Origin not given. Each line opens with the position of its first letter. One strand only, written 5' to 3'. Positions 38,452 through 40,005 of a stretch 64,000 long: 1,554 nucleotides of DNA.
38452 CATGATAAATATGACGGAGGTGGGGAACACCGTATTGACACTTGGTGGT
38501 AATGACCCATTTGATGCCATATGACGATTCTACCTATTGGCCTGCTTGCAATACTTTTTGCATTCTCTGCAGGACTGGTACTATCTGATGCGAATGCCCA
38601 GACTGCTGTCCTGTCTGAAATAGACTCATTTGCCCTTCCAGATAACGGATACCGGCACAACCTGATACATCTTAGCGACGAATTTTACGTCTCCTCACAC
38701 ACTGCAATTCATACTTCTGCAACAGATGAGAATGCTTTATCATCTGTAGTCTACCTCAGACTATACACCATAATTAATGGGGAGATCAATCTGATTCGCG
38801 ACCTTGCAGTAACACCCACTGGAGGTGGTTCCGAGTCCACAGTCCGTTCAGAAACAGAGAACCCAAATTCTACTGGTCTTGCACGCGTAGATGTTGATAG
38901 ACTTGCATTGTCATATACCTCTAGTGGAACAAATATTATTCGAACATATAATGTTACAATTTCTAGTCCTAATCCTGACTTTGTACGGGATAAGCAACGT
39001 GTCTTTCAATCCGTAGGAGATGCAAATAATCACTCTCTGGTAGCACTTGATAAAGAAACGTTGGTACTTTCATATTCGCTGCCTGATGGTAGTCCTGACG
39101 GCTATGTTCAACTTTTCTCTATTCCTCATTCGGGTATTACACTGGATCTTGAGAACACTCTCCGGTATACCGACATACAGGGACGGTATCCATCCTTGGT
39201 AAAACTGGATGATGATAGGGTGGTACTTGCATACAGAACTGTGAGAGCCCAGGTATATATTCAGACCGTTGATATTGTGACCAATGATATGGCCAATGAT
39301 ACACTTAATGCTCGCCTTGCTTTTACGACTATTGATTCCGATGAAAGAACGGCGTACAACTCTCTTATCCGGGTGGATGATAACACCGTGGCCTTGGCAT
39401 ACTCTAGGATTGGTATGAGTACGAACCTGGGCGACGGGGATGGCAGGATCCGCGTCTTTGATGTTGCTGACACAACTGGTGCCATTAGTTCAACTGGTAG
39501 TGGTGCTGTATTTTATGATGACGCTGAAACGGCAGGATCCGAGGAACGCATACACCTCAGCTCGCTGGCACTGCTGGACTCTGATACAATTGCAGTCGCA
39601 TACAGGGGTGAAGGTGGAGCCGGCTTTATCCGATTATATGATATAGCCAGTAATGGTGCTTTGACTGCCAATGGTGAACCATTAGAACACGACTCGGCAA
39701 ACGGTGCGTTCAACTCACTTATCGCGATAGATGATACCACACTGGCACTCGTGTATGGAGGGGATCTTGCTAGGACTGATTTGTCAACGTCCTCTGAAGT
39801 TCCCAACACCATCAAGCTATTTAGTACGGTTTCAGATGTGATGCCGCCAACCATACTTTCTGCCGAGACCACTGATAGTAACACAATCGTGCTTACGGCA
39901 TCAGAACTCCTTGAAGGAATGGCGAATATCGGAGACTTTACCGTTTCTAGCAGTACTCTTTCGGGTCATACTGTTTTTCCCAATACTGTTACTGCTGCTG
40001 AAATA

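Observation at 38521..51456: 4311-aa mosaic surface protein with two beta-propellers and three interleaved Ig-like module types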

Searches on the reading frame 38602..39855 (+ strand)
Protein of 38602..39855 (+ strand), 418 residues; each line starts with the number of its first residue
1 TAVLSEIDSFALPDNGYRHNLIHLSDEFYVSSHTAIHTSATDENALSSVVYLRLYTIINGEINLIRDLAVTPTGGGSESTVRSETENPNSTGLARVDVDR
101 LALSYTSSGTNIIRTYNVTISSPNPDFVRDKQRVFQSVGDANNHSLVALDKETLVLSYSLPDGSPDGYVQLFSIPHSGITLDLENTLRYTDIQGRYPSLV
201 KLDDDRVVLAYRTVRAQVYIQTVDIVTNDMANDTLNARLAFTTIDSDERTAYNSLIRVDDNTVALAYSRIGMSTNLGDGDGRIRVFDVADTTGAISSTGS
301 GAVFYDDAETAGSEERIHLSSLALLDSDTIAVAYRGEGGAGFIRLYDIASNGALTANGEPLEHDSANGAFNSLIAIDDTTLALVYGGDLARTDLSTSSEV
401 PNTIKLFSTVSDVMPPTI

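Call 13: find_homologous_proteins(query=window:38602-39855:+, max_evalue=0.001)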
Query window:38602-39855:+ (418 aa): 10 proteins with E <= 0.001 among 8000 candidates.
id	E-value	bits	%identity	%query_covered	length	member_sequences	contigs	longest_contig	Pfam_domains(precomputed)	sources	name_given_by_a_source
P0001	3.2e-90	321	68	42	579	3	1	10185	-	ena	-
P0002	5.3e-83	298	45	98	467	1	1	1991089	-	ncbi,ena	-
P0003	1.2e-65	240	45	80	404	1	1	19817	-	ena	-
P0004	1.3e-62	230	49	66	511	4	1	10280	-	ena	-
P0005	2.6e-59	220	43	82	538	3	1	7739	PF19078.7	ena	-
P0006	2.7e-57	213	43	77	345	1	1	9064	-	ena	-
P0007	1.1e-38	152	54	41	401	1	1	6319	-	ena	-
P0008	1.1e-29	122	26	78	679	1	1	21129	-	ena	-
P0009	7.2e-28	116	30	58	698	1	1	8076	-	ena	-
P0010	1.9e-19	88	30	60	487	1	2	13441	-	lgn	-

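Call 15: find_encoding_contigs(protein=P0002, flank=10000, max_places=3)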
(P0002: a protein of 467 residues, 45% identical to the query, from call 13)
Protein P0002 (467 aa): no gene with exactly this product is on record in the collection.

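Call 20: search_protein_families(library=pfam, proteins=[window:38602-39855:+, P0008, P0009, P0010], max_evalue=10)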
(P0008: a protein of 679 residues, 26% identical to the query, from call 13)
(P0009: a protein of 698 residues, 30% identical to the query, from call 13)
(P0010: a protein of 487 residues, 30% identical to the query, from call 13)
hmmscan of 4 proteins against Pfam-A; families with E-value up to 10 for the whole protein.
window:38602-39855:+ (418 aa): 3 families
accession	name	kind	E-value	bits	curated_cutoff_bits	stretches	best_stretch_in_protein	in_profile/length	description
PF14041.11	Lipoprotein_21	-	0.016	15.8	25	0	241-271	35-66/87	LppP/LprE lipoprotein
PF03052.20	Adeno_52K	-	0.077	12.9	25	1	343-410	84-151/201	Adenoviral protein L1 52/55-kDa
PF15892.11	BNR_4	-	0.19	11.5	27.3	1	184-267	79-167/272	BNR repeat-containing family member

P0008 (679 aa): 2 families
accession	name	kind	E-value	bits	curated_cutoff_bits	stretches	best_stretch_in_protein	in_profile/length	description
PF23037.1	KOWx_SPT5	-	0.12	12.5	20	1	637-656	9-27/49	Transcription elongation factor SPT5, KOWx domain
PF03100.22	CcmE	-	0.33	11.8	24.6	0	199-251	32-84/99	CcmE domain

P0009 (698 aa): 0 families

P0010 (487 aa): 1 family
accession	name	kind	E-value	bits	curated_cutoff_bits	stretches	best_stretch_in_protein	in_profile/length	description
PF12854.13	PPR_1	-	0.085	13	23.8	0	405-413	7-15/34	PPR repeat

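Call 22: find_related_loci(query=A1, collection=genome_contigs, flank=10000)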
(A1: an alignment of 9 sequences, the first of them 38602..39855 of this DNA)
Query A1 (418 aa) in genome_contigs; peptide patterns used: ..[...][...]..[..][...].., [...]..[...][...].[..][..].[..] (x = any residue, [..] = any of these).
59 stretches matched a pattern; 34 encode a relative of the query (tblastn E <= 1e-3); 27 distinct loci.
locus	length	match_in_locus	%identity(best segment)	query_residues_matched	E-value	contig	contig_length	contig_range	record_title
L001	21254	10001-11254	100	1-418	0e+0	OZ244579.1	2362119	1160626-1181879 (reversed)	MAG: Nitrosopumilus sp. isolate f90b6149-cfe9-4c36-88f2-1e2dace1f208 genome assembly, chromosome: 1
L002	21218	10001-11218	56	4-418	6e-133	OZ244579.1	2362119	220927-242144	MAG: Nitrosopumilus sp. isolate f90b6149-cfe9-4c36-88f2-1e2dace1f208 genome assembly, chromosome: 1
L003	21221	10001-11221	48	7-418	9e-99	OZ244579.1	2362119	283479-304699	MAG: Nitrosopumilus sp. isolate f90b6149-cfe9-4c36-88f2-1e2dace1f208 genome assembly, chromosome: 1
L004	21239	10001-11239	45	4-418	4e-93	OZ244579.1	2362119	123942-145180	MAG: Nitrosopumilus sp. isolate f90b6149-cfe9-4c36-88f2-1e2dace1f208 genome assembly, chromosome: 1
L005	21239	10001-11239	45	4-418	5e-93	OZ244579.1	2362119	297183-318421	MAG: Nitrosopumilus sp. isolate f90b6149-cfe9-4c36-88f2-1e2dace1f208 genome assembly, chromosome: 1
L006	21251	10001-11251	43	4-418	7e-92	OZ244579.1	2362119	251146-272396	MAG: Nitrosopumilus sp. isolate f90b6149-cfe9-4c36-88f2-1e2dace1f208 genome assembly, chromosome: 1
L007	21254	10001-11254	46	4-418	2e-91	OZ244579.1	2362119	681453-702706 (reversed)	MAG: Nitrosopumilus sp. isolate f90b6149-cfe9-4c36-88f2-1e2dace1f208 genome assembly, chromosome: 1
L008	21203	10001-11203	46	4-408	4e-91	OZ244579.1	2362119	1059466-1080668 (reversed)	MAG: Nitrosopumilus sp. isolate f90b6149-cfe9-4c36-88f2-1e2dace1f208 genome assembly, chromosome: 1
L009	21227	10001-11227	45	4-418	5e-91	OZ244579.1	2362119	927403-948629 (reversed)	MAG: Nitrosopumilus sp. isolate f90b6149-cfe9-4c36-88f2-1e2dace1f208 genome assembly, chromosome: 1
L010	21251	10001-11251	45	6-418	7e-90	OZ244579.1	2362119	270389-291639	MAG: Nitrosopumilus sp. isolate f90b6149-cfe9-4c36-88f2-1e2dace1f208 genome assembly, chromosome: 1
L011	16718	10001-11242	44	4-418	2e-90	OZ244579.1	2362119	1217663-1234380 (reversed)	MAG: Nitrosopumilus sp. isolate f90b6149-cfe9-4c36-88f2-1e2dace1f208 genome assembly, chromosome: 1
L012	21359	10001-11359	40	3-415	1e-84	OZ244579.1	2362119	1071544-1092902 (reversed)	MAG: Nitrosopumilus sp. isolate f90b6149-cfe9-4c36-88f2-1e2dace1f208 genome assembly, chromosome: 1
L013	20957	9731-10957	47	8-418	1e-90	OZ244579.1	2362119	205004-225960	MAG: Nitrosopumilus sp. isolate f90b6149-cfe9-4c36-88f2-1e2dace1f208 genome assembly, chromosome: 1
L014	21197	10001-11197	41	4-405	2e-75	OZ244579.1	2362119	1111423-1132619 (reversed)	MAG: Nitrosopumilus sp. isolate f90b6149-cfe9-4c36-88f2-1e2dace1f208 genome assembly, chromosome: 1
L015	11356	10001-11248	31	81-408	2e-24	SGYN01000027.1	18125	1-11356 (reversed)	MAG: bacterium isolate MED-G176 Bacteria-MED-G176-C27, whole genome shotgun sequence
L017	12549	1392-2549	31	51-390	7e-19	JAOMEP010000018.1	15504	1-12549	Candidatus Nitrosopelagicus sp. isolate AH-558-A20 AH-558-A20_NODE_18, whole genome shotgun sequence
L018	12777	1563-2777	29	93-399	1e-18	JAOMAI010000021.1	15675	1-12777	Candidatus Nitrosopelagicus sp. isolate AH-558-I11 AH-558-I11_NODE_21, whole genome shotgun sequence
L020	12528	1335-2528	29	93-399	4e-18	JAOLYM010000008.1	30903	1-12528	Candidatus Nitrosopelagicus sp. isolate AH-558-M07 AH-558-M07_NODE_8, whole genome shotgun sequence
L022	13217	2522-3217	32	145-387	4e-17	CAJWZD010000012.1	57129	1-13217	MAG TPA_asm: uncultured Candidatus Marinimicrobia bacterium isolate ERR318620_bin.68_MetaBAT_v2.12.1_MAG genome assembly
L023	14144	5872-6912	26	79-387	9e-20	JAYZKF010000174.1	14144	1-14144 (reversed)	MAG: Candidatus Neomarinimicrobiota bacterium isolate XB_MAG277 DB_MAG277_0174, whole genome shotgun sequence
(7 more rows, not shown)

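Call 26: predict_structure(alignment_id=A1)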
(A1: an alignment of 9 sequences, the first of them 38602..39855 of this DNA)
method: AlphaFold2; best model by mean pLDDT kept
length: 418 residues; sequences in the alignment: 9
mean_pLDDT: 78.9   pTM: 0.84
mean pLDDT of the five models: 78.9, 77.8, 77.2, 74.8, 64.4
residues with pLDDT >= 90: 153; 70-90: 158; 50-70: 69; < 50: 38
segments of 3 or more residues with pLDDT < 50: 72-88, 390-399, 412-418
pLDDT, mean of each block of 10 residues (from residue 1): 81 80 95 73 62 91 91 41 46 93 84 93 92 77 83 89 71 89 85 79 92 82 74 72 70 88 88 62 90 80 74 60 92 84 92 89 81 90 77 45 85 44
secondary structure, 60 per line:
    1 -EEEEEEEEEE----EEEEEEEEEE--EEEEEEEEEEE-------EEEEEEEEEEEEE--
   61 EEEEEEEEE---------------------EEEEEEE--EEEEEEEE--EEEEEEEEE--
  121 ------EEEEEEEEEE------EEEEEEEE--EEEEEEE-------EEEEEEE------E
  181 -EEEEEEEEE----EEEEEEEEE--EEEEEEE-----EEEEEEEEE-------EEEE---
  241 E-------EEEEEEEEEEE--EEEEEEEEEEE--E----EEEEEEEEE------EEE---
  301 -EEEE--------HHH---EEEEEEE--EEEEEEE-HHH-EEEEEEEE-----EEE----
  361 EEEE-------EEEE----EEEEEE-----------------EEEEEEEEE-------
elements in order: E2-11 E16-25 E28-38 E46-58 E61-69 E91-97 E100-107 E110-118 E127-136 E143-150 E153-159 E167-173 E182-190 E195-203 E206-212 E218-226 E234-237 E249-259 E262-272 E280-288 E295-297 E302-305 E320-326 E329-335 E341-348 E354-356 E361-364 E372-375 E380-385 E403-411

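Call 28: search_protein_representatives(alignment_id=A1)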
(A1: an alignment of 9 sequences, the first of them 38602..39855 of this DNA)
Query: 9 sequences, 509 profile positions. Proteins with E-value up to 0.001 (for the whole library): 1376; up to 1e-10: 554; up to 1e-30: 102. The best 150 are listed.
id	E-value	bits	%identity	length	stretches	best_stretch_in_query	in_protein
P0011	0.0e+00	1827.7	-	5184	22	3-463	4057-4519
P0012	0.0e+00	1708.3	-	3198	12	3-418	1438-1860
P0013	7.7e-216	734.5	-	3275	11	3-429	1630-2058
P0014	7.3e-204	694.9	-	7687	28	308-481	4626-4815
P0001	5.3e-191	652.5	-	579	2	156-489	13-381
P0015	1.2e-190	651.4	-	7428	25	326-484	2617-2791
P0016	5.2e-179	612.9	-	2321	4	3-357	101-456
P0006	6.3e-175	599.5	-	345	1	16-353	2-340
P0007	1.3e-167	575.3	-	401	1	127-506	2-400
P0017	4.2e-157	540.7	-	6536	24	314-494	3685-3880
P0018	1.7e-152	525.5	-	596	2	3-495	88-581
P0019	1.0e-149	516.3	-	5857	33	317-434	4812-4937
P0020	3.4e-144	498.1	-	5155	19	308-487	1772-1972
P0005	1.0e-128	447.1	-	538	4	3-259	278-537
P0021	8.2e-126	437.5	-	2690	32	76-270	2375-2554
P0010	2.3e-32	129.1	-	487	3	233-304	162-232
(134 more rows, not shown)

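Call 29: fold_search(model_id=the predicted structure, library=pdb)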
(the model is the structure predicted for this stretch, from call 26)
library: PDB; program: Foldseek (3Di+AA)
matches with E <= 10: 1185; with E <= 0.001: 438
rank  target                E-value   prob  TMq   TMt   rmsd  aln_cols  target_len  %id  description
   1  7esk_A                3.3e-09  1.00  0.58  0.58   7.3       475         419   11  Crystal structure of a L-rhamnose-alpha-1,4-D-glucuronate lyase from Fusarium oxysporum 12S, Ligand free form (released 2021-08-04)
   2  9n6z_LQ               2.4e-08  1.00  0.30  0.17  20.4       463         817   12  SSU processome maturation and disassembly, State D (released 2025-11-05)
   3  7esl                  3.7e-08  1.00  0.60  0.60   6.3       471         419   10  Crystal structure of a L-rhamnose-alpha-1,4-D-glucuronate lyase from Fusarium oxysporum 12S, N247A N-glycan free form (released 2021-08-04)
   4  2ya4_A                4.5e-08  1.00  0.48  0.43  12.5       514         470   11  Crystal structure of Streptococcus pneumoniae NanA (TIGR4) (released 2011-04-27)
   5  2w20_B                5.2e-08  1.00  0.48  0.44  10.8       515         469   11  Structure of the catalytic domain of the native NanA sialidase from Streptococcus pneumoniae (released 2008-12-23)
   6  9g33_UL               5.7e-08  1.00  0.33  0.19  17.4       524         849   12  Stalled 90S - Utp23-Krr1-deltaC3 (released 2025-06-18)
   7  3h71_A                8.5e-08  1.00  0.49  0.44  12.3       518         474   10  Crystal structure of Streptococcus pneumoniae D39 neuraminidase A precursor (NanA) (released 2009-05-12)
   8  2w20_A                1.5e-07  1.00  0.47  0.42  12.6       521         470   11  Structure of the catalytic domain of the native NanA sialidase from Streptococcus pneumoniae (released 2008-12-23)
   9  3h71_B                1.6e-07  1.00  0.48  0.43  12.5       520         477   11  Crystal structure of Streptococcus pneumoniae D39 neuraminidase A precursor (NanA) (released 2009-05-12)
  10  7a54_A                1.9e-07  1.00  0.44  0.40  12.5       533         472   10  Two copies of the catalytic domain of NanA sialidase from Streptococcus pneumoniae juxtaposed in the P212121 space gro (released 2020-11-18)
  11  2ya7_B                2.1e-07  1.00  0.47  0.43  12.4       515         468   10  Crystal structure of Streptococcus pneumoniae NanA (TIGR4) in complex with Zanamivir (released 2011-04-27)
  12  2ya7_A                2.1e-07  1.00  0.45  0.41  12.9       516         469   11  Crystal structure of Streptococcus pneumoniae NanA (TIGR4) in complex with Zanamivir (released 2011-04-27)
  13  6zqa_UL               2.4e-07  1.00  0.23  0.13  20.3       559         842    8  Cryo-EM structure of the 90S pre-ribosome from Saccharomyces cerevisiae, state A (Poly-Ala) (released 2020-09-23)
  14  8q9t_C                2.6e-07  1.00  0.49  0.55   6.6       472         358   10  CryoEM structure of a S. Cerevisiae Ski238 complex bound to RNA (released 2023-11-29)
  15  4zn4_A                3.2e-07  1.00  0.52  0.53  11.0       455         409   13  Crystal structure of Sqt1 from Chaetomium thermophilum solved by MR (released 2015-07-01)
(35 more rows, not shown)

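Call 37: search_solved_structures(query=A1, max_evalue=1)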
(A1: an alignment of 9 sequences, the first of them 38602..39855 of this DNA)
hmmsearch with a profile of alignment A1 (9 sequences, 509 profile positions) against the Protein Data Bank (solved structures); distinct sequences matched with E-value up to 1: 1.
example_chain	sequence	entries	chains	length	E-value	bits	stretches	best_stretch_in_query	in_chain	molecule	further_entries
7skh_A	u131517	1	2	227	0.076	15.2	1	43-149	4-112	Cadherin-23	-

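Call 75: search_protein_families(library=pfam, proteins=[L005:2-5000:+, L022:203-6200:+], max_evalue=0.001)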
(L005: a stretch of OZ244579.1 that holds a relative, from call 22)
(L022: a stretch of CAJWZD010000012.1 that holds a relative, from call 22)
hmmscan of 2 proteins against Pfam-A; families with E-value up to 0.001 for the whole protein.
L005:2-5000:+ (1666 aa): 5 families
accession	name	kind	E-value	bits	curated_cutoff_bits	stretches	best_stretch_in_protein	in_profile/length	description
PF01436.27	NHL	-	4.4e-25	86.8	20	1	1421-1448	1-28/28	NHL repeat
PF08450.18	SGL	-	7.7e-13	49.1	26.3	0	1469-1561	136-225/246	SMP-30/Gluconolactonase/LRE-like region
PF23414.1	Beta-prop_EML_2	-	1.5e-09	38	90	0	1121-1192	40-144/266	Echinoderm microtubule-associated protein second beta-propeller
PF10282.15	Lactonase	-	4.2e-09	36.5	21.7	0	655-789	189-321/344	Lactonase, 7-bladed beta-propeller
PF25024.1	EGF_TEN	-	2.5e-05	24.4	65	0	354-418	48-114/234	Teneurin EGF domain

L022:203-6200:+ (1999 aa): 0 families

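Call 87: search_protein_families(library=phrogs, proteins=[P0010, window:38602-39855:+, P0009], max_evalue=0.01)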
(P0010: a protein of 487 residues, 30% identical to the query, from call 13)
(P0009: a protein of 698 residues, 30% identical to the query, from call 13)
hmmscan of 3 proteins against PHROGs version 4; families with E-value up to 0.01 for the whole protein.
P0010 (487 aa): 1 family
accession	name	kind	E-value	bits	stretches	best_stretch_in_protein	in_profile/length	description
phrog_384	-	head and packaging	5.2e-12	46.8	1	3-149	130-280/393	virion structural protein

window:38602-39855:+ (418 aa): 0 families

P0009 (698 aa): 0 families

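Call 89: fold_search(model_id=the predicted structure, library=viral)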
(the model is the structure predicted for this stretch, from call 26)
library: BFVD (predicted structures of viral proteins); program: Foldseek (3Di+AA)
matches with E <= 10: 913; with E <= 0.001: 113
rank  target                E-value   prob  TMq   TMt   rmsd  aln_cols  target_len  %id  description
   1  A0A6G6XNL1            5.4e-13  1.00  0.64  0.35   5.5       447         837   15  (no name in the UniProt tables at hand)
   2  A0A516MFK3            1.4e-12  1.00  0.71  0.63   4.5       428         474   12  (no name in the UniProt tables at hand)
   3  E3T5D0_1              5.5e-12  1.00  0.64  0.37   6.8       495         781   13  DUF2341 domain-containing protein [Cafeteria roenbergensis virus (strain BV-PW1)]
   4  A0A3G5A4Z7            7.3e-12  1.00  0.63  0.64   5.8       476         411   16  Uncharacterized protein [Harvfovirus sp.]
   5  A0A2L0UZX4            1.3e-11  1.00  0.58  0.61   6.3       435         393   14  Hemagglutinin protein [Agrobacterium phage Atu_ph07]
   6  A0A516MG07            1.3e-11  1.00  0.68  0.35   5.2       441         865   14  (no name in the UniProt tables at hand)
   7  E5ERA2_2              2.0e-11  1.00  0.64  0.28   5.7       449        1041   11  (no name in the UniProt tables at hand)
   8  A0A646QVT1            3.2e-11  1.00  0.58  0.49   8.9       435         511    9  (no name in the UniProt tables at hand)
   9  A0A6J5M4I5            3.6e-11  1.00  0.49  0.29   9.7       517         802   12  Uncharacterized protein [uncultured Caudovirales phage]
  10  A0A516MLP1            5.6e-10  1.00  0.67  0.43   4.9       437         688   12  (no name in the UniProt tables at hand)
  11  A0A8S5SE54            6.2e-10  1.00  0.60  0.58   6.3       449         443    9  Uncharacterized protein [Caudovirales sp. ctrNG92]
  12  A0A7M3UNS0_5          6.9e-10  1.00  0.62  0.23   7.1       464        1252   10  LamG-like jellyroll fold domain-containing protein [Pyramimonas orientalis virus]
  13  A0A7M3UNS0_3          1.2e-09  1.00  0.51  0.19  18.3       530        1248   11  LamG-like jellyroll fold domain-containing protein [Pyramimonas orientalis virus]
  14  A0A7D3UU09            1.5e-09  1.00  0.61  0.46   7.0       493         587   15  NHl repeat unit of beta-propeller protein [Fadolivirus FV1/VV64]
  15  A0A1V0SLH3            2.2e-09  1.00  0.64  0.54   6.1       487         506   11  Uncharacterized protein [Klosneuvirus KNV1]
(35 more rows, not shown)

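Call 90: search_protein_families(library=ncbifam, proteins=[window:38602-39855:+], max_evalue=10)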
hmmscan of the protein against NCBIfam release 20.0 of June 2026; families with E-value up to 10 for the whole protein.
window:38602-39855:+ (418 aa): 0 families
